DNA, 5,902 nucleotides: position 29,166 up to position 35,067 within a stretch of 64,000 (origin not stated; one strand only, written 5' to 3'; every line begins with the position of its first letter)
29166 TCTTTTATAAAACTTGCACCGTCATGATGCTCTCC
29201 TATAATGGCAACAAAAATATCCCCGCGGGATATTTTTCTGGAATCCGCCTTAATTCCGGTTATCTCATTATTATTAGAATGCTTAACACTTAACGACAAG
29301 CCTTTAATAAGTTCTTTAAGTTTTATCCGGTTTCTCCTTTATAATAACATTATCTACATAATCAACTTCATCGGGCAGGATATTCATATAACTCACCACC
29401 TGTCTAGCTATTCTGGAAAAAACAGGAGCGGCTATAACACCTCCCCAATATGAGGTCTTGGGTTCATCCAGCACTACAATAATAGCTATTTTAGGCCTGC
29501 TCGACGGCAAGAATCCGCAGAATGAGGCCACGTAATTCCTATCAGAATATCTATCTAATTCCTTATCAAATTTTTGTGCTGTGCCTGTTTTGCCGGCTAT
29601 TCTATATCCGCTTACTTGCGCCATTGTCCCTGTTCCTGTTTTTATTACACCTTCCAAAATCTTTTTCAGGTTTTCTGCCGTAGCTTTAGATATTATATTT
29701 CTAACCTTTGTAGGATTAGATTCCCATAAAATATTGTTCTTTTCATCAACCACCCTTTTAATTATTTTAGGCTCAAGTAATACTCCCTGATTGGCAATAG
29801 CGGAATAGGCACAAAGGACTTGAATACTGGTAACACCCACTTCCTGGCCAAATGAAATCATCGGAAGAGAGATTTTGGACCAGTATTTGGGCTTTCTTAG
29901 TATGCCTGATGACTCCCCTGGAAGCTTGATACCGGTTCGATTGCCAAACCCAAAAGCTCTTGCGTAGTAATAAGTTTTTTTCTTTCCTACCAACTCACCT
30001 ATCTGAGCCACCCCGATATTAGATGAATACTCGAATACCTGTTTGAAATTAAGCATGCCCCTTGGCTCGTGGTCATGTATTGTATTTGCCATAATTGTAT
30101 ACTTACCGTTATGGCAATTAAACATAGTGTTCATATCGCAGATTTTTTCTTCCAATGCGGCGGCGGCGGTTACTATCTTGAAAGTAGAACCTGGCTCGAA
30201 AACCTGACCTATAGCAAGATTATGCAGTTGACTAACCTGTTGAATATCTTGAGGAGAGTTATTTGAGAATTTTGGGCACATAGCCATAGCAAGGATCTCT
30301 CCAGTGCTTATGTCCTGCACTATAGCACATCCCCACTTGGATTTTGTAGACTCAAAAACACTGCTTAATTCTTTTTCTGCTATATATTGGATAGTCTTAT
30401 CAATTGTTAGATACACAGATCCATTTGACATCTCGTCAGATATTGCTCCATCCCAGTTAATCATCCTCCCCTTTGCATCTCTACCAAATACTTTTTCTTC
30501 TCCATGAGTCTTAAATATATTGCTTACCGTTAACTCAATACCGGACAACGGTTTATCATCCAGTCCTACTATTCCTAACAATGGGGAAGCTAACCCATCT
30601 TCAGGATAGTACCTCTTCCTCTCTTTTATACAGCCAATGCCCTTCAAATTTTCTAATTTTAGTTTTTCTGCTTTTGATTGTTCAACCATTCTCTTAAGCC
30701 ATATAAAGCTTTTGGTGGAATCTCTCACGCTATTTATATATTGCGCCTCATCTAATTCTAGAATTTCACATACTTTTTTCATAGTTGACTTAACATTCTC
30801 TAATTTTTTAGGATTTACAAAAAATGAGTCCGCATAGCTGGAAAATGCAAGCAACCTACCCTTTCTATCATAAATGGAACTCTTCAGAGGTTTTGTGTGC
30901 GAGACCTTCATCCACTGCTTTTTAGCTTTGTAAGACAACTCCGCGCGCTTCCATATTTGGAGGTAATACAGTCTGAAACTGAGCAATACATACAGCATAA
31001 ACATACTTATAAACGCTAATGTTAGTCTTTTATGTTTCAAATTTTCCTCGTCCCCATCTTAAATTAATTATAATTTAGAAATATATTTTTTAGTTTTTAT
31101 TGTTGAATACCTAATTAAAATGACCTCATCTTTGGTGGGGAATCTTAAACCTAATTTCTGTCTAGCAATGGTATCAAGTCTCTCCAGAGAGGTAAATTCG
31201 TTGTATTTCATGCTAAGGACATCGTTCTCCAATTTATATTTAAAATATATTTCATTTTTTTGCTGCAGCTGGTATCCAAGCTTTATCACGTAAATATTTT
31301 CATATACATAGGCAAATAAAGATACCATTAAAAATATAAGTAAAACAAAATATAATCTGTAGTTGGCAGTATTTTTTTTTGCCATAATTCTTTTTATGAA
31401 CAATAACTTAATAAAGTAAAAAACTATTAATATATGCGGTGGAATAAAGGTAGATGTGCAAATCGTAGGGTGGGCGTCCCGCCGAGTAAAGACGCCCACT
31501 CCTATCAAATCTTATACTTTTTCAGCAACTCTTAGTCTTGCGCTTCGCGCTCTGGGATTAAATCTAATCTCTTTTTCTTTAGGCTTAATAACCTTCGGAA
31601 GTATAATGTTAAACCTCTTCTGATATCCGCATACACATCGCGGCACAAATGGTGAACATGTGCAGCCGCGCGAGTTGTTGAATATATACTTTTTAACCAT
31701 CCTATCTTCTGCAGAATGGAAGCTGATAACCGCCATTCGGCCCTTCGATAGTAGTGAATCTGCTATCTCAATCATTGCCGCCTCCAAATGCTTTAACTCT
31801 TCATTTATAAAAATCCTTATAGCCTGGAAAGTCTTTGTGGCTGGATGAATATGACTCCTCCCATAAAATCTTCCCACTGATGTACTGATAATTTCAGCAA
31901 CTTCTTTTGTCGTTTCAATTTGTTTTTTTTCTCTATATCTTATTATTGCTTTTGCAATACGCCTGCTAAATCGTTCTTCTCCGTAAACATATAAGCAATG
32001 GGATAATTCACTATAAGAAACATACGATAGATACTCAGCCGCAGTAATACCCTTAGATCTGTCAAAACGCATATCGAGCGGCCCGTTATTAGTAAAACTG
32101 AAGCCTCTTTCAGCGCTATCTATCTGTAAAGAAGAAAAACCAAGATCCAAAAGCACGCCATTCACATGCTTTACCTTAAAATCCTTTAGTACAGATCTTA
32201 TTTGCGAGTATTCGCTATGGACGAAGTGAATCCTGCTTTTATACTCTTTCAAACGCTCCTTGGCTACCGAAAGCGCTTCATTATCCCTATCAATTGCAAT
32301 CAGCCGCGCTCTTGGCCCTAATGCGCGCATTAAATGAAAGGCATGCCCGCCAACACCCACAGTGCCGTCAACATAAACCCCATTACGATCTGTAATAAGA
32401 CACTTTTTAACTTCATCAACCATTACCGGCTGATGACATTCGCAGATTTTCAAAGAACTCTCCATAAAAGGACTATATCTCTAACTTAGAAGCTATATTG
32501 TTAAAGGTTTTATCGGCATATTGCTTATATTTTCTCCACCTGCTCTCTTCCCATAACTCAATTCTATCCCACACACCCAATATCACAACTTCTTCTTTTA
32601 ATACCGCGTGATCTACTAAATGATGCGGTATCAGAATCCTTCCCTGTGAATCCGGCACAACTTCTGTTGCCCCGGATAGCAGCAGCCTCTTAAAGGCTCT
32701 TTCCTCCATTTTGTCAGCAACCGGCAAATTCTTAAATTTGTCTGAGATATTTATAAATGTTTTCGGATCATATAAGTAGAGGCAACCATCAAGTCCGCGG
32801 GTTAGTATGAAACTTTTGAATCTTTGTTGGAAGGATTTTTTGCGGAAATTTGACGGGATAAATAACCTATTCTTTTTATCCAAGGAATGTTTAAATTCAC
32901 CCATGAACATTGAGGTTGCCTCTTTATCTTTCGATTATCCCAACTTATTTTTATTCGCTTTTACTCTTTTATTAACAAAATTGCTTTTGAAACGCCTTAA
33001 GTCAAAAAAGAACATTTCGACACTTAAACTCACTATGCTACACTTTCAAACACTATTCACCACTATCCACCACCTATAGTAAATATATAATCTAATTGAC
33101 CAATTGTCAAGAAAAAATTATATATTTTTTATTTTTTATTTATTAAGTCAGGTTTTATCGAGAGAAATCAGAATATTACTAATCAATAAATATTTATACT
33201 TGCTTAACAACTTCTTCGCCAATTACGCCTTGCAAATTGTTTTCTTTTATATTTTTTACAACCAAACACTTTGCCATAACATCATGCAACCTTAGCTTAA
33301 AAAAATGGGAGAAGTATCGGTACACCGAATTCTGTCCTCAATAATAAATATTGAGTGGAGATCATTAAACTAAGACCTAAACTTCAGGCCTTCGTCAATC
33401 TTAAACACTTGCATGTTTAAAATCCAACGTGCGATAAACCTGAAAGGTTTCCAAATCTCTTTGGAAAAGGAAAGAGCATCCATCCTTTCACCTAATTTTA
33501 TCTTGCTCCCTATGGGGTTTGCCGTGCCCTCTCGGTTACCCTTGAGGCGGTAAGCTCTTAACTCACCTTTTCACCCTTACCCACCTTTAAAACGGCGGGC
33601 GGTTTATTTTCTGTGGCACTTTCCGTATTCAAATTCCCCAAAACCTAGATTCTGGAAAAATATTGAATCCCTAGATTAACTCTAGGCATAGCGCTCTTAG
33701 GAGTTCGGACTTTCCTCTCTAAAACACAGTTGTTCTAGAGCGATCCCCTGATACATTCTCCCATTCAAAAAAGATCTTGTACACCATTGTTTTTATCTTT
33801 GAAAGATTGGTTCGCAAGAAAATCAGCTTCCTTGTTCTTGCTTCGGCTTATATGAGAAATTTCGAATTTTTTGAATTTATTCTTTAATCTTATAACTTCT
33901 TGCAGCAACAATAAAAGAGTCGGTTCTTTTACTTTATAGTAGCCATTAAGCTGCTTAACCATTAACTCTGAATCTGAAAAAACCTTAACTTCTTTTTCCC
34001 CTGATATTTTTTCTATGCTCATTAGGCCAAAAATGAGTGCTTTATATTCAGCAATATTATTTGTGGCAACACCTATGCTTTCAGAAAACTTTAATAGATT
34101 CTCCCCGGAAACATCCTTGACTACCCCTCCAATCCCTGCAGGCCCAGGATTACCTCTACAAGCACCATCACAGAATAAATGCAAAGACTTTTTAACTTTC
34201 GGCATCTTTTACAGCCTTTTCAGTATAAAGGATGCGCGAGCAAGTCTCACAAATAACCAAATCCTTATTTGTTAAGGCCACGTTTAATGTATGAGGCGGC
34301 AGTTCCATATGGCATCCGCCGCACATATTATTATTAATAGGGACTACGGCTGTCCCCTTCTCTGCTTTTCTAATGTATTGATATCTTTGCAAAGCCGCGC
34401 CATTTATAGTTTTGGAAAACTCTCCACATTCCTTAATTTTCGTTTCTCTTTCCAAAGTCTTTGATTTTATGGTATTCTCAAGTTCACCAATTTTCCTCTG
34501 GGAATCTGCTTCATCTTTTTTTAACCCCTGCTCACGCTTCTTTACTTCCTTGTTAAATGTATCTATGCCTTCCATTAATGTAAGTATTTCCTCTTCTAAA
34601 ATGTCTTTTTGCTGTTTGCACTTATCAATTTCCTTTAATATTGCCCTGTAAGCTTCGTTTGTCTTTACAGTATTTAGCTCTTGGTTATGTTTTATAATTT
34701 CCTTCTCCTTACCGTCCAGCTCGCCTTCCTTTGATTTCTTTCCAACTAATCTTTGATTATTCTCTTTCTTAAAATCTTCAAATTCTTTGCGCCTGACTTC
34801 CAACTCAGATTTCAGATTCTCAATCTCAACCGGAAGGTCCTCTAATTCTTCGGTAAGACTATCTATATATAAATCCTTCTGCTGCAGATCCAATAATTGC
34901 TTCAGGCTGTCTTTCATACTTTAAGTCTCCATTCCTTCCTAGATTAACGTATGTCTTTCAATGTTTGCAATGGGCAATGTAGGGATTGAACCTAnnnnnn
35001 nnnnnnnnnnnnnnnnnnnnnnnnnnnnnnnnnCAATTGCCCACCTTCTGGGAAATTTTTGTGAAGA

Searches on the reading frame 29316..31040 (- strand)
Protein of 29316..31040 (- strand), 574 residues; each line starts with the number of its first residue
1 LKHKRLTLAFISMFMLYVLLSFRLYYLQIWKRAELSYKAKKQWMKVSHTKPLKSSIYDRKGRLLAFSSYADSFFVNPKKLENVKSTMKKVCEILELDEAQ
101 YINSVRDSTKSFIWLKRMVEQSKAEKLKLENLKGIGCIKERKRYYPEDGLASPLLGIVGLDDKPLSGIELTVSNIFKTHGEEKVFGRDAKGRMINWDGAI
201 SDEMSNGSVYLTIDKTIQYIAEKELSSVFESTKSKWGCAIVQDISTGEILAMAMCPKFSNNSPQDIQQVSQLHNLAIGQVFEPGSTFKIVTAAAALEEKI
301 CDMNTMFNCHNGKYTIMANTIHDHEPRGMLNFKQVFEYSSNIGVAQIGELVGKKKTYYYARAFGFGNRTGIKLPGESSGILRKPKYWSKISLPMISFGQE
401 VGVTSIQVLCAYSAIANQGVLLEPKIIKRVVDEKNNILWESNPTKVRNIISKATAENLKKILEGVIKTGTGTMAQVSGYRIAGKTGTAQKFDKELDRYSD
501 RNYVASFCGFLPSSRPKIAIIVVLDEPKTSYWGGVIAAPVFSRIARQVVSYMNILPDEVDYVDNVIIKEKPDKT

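Call 39: search_protein_families(library=pfam, max_evalue=0.00001, proteins=[window:29316-31040:-])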
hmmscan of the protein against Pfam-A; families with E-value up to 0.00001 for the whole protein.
window:29316-31040:- (574 aa): 2 families
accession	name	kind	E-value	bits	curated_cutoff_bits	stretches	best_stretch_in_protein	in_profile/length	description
PF00905.27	Transpeptidase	-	4.6e-78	262.9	22.1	1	237-544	1-297/299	Penicillin binding protein transpeptidase domain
PF03717.20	PBP_dimer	-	2.9e-12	47.8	24.4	1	55-160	8-125/180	Penicillin-binding Protein dimerisation domain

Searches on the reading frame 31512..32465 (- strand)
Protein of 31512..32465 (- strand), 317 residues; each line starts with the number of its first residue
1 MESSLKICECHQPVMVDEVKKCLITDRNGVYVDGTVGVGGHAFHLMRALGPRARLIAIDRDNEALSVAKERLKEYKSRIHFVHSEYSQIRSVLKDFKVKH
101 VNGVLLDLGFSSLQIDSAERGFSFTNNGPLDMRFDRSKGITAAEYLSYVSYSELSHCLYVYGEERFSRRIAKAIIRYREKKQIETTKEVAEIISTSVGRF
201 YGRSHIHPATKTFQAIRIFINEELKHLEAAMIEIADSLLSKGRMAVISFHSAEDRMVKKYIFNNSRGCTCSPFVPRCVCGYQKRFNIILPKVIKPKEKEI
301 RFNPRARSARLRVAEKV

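Call 39: search_protein_families(library=pfam, max_evalue=0.00001, proteins=[window:31512-32465:-])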
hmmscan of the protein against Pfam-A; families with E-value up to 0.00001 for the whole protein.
window:31512-32465:- (317 aa): 2 families
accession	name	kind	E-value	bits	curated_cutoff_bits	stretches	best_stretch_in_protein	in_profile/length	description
PF01795.25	Methyltransf_5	-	7.9e-108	361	27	1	10-316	3-308/309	MraW methylase family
PF13847.12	Methyltransf_31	-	2e-06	28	27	1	31-119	7-98/145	Methyltransferase domain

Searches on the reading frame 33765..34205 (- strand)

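Call 38: search_protein_families(library=pfam, max_evalue=0.00001, proteins=[window:33765-34205:-])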
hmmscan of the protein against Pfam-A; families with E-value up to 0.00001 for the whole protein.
window:33765-34205:- (146 aa): 2 families
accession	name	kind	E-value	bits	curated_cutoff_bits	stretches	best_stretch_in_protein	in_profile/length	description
PF13456.12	RVT_3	-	8.2e-23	81.1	21.6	1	12-133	2-122/123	Reverse transcriptase-like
PF00075.30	RNase_H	-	4.2e-13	50.1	25.8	1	6-134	2-139/141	RNase H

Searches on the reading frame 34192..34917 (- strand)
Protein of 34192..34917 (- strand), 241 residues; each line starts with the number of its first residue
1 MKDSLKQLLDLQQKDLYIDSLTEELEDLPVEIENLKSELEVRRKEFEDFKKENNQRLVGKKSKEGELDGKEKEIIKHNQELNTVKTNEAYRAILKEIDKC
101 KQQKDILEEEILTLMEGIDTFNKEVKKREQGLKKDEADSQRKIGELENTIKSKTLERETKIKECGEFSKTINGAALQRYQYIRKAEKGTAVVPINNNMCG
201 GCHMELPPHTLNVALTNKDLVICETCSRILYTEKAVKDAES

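Call 38: search_protein_families(library=pfam, max_evalue=0.00001, proteins=[window:34192-34917:-])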
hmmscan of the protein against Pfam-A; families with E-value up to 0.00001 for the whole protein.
window:34192-34917:- (241 aa): 1 family
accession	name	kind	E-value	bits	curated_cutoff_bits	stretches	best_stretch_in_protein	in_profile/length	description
PF02591.20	Zn_ribbon_9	-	6.6e-11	42.6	29.1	1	199-230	2-33/33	C4-type zinc ribbon domain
